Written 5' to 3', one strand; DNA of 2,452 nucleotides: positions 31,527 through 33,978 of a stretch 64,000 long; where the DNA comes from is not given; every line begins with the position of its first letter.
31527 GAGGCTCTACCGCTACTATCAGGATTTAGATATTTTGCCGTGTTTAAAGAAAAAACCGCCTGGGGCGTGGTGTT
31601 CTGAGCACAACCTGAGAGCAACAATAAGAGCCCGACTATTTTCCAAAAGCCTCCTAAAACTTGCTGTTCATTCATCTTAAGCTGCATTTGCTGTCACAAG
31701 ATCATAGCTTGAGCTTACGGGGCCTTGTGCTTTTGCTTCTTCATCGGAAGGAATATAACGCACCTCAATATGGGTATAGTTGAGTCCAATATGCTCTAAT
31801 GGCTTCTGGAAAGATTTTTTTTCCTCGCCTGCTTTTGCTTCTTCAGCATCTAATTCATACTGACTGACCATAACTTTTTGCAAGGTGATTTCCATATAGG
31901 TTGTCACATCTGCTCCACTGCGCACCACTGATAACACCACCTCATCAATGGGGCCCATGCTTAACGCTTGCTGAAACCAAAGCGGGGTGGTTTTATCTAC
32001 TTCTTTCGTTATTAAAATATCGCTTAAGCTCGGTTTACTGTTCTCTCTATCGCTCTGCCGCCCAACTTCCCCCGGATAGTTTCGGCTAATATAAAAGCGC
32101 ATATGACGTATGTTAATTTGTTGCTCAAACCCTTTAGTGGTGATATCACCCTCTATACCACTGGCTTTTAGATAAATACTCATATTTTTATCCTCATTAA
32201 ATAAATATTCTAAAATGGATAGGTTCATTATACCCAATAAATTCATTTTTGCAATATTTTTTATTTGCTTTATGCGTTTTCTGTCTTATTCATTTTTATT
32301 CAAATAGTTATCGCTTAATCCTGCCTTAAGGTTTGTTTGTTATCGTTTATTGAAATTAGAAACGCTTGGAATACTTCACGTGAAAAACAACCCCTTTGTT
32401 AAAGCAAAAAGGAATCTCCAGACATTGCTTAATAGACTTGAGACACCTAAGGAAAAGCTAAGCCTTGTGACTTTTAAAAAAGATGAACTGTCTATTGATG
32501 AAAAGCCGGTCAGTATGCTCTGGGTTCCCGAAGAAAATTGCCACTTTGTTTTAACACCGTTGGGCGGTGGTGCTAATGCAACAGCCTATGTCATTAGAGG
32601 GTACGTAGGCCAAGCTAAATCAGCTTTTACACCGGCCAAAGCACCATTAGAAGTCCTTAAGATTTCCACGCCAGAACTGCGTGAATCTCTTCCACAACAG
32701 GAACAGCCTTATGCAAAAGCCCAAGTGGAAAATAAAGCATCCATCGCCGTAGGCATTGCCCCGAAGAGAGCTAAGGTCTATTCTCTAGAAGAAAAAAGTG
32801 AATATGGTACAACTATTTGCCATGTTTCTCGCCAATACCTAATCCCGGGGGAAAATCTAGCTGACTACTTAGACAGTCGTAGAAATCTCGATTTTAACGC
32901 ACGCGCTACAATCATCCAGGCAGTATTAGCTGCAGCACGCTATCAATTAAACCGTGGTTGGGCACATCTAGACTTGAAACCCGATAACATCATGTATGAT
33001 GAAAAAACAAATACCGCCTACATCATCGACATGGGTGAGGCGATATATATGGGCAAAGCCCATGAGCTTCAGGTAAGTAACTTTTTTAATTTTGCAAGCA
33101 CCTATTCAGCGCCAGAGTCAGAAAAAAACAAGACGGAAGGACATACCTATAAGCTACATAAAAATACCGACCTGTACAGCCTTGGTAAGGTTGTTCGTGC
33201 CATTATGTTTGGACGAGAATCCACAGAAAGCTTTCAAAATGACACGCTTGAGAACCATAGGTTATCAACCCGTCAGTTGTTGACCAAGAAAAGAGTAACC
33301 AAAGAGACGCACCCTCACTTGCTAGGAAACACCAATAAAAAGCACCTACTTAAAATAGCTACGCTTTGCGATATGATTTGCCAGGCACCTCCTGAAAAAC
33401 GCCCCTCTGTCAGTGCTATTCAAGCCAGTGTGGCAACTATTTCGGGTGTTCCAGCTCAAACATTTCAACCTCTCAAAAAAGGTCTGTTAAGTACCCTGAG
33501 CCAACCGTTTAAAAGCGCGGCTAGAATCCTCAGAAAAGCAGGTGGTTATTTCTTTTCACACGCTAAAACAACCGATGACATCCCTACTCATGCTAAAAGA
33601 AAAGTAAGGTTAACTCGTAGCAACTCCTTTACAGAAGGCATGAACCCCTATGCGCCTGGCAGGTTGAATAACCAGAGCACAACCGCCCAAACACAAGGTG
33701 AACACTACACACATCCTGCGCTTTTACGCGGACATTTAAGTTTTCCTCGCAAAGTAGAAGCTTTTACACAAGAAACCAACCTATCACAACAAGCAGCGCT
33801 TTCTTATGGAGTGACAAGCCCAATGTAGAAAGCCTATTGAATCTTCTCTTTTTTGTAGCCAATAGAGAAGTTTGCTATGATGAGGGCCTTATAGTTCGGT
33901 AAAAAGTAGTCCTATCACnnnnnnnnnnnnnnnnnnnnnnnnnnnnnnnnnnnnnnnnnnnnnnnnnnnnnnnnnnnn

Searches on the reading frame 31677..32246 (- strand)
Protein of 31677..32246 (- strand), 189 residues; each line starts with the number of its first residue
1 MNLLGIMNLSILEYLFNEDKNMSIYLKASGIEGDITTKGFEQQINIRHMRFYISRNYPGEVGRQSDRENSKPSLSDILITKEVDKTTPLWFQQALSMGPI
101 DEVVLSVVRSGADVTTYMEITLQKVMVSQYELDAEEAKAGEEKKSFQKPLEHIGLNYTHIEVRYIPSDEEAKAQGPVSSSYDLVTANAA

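Call 3: search_protein_families(library=pfam, proteins=[window:31677-32246:-], max_evalue=0.01)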
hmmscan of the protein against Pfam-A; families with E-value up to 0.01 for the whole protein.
window:31677-32246:- (189 aa): 1 family
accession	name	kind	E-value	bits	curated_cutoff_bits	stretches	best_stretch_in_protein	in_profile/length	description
PF05638.18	T6SS_HCP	-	1e-27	97.4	23.5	1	25-164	1-129/129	Type VI secretion system effector, Hcp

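Call 4: search_protein_families(library=ncbifam, proteins=[window:31677-32246:-], max_evalue=0.01)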
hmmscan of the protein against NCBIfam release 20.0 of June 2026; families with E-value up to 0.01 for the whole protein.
window:31677-32246:- (189 aa): 1 family
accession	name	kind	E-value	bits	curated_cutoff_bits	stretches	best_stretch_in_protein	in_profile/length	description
TIGR03344.1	VI_effect_Hcp1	subfamily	4.8e-13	49.3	58.9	1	33-171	28-160/167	type VI secretion system tube protein TssD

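Call 24: search_solved_structures(query=window:31677-32246:-, max_evalue=0.01)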
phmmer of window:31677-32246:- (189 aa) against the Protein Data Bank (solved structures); distinct sequences matched with E-value up to 0.01: 14.
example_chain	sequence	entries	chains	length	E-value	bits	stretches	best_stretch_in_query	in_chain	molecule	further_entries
9qpe_A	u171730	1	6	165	7.1e-09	39.2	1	28-184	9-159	Hcp family type VI secretion system effector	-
8yun_A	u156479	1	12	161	1.3e-07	35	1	23-183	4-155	Hcp1 family type VI secretion system effector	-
4tv4_A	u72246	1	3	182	1.6e-07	34.8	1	22-183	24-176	Uncharacterized protein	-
1y12_A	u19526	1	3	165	9.7e-07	32.2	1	23-182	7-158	hypothetical protein PA0085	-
3v4h_A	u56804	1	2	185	2.8e-06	30.7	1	21-183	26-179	hypothetical protein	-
7fcf_B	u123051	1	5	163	1.4e-05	28.4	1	25-187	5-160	Fimbrial protein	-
4ksr_A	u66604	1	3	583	1.5e-05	28.3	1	23-182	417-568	Type II secretion system protein E, Hemolysin-coregulated protein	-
6ap1_A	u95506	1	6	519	1.6e-05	28.3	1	23-182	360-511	Vacuolar protein sorting-associated protein 4,Protein hcp1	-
4kss_A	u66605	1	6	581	1.6e-05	28.2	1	23-182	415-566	Type II secretion system protein E, hemolysin-coregulated protein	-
7o42_A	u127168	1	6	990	3.7e-05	27.1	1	23-182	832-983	TrwK protein,Protein hcp1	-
5xeu_A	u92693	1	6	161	8e-05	26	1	23-183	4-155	Hcp1 family type VI secretion system effector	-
4w64_A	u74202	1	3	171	0.00025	24.4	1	72-184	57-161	Type VI secretion system effector, Hcp1 family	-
7fcf_A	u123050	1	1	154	0.00032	24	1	25-135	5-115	Fimbrial protein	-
5xhh_A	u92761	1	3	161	0.00086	22.6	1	23-183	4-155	Hcp1 family type VI secretion system effector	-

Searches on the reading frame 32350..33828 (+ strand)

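Call 3: search_protein_families(library=pfam, proteins=[window:32350-33828:+], max_evalue=0.01)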
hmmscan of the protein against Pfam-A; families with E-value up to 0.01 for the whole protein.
window:32350-33828:+ (492 aa): 5 families
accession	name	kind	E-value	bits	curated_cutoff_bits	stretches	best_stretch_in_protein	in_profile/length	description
PF00069.31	Pkinase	-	7.7e-17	62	31.7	1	165-358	80-258/263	Protein kinase domain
PF07714.23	PK_Tyr_Ser-Thr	-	5.4e-07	29.6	23.1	1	165-319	83-232/258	Protein tyrosine and serine/threonine kinase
PF01633.27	Choline_kinase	-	6.4e-05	22.8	29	1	129-273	85-232/300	Choline/ethanolamine kinase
PF01636.29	APH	-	0.00048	20.4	23.2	1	177-231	141-197/239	Phosphotransferase enzyme family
PF19974.5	TCAD9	-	0.0069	16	40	0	180-227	275-320/429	Ternary complex associated domain 9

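Call 4: search_protein_families(library=ncbifam, proteins=[window:32350-33828:+], max_evalue=0.01)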
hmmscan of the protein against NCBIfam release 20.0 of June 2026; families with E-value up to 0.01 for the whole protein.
window:32350-33828:+ (492 aa): 10 families
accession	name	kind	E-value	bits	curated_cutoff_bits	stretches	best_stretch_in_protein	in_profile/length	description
NF047741.1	antiphage_MADS6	equivalog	4.5e-11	42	460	1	117-366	233-462/612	methylation-associated defense system protein kinase MAD6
NF043056.1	T4SS_LegK1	equivalog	1e-10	40.9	550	1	70-371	78-364/516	Dot/Icm T4SS effector kinase LegK1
NF033483.0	PknB_PASTA_kin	equivalog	1.1e-09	37.9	450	1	165-282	89-198/563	Stk1 family PASTA domain-containing Ser/Thr kinase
NF038150.1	lanthi_synth_IV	equivalog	3.8e-08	32.1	650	1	200-366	315-458/851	class IV lanthionine synthetase LanL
NF038151.1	lanthi_synth_III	equivalog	6.1e-07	28.2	575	1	187-338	340-476/833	class III lanthionine synthetase LanKC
NF052427.1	StpK7MSMEG_1200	equivalog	1.2e-05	24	900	1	164-302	88-216/601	serine/threonine protein kinase StpK7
NF041408.1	XopAU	subfamily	1.5e-05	24.8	450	1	187-280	332-409/498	XopAU family type III secretion system effector serine/threonine kinase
TIGR03903.1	TOMM_kin_cyc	equivalog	5.9e-05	21.1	705.75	1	164-289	60-186/1267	TOMM system kinase/cyclase fusion protein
NF009651.0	PRK13184.1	equivalog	0.0028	15.7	839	1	187-242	117-171/932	serine/threonine-protein kinase PknD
NF058632.1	SerThrKinPrkT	equivalog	0.0054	15.8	280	0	165-237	102-171/322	serine/threonine protein kinase PrkT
